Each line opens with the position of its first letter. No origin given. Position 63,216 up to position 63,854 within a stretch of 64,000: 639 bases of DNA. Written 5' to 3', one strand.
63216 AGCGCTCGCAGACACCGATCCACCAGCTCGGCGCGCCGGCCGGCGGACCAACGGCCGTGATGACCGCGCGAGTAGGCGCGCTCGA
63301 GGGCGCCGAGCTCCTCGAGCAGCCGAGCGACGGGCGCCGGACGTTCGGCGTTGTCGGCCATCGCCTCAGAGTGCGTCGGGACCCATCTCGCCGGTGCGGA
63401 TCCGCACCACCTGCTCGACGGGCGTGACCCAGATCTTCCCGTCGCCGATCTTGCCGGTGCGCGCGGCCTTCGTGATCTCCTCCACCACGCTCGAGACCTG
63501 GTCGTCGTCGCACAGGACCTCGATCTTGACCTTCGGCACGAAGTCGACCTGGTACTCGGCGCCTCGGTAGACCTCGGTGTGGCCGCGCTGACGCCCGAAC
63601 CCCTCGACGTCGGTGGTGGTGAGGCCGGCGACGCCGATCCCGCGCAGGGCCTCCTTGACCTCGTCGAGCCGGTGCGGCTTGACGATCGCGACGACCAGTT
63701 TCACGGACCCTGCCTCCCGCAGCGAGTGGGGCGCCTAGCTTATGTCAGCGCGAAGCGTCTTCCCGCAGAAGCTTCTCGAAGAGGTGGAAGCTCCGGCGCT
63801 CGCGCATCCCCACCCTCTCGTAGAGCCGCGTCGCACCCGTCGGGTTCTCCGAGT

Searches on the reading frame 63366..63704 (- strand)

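Call 19: search_protein_families(library=pfam, proteins=[window:63366-63704:-], max_evalue=0.00001)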
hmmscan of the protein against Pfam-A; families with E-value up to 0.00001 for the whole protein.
window:63366-63704:- (112 aa): 1 family
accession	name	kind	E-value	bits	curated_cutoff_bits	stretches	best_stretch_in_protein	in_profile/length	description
PF00543.27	P-II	-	1.2e-32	112.7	25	1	1-106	1-102/102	Nitrogen regulatory protein P-II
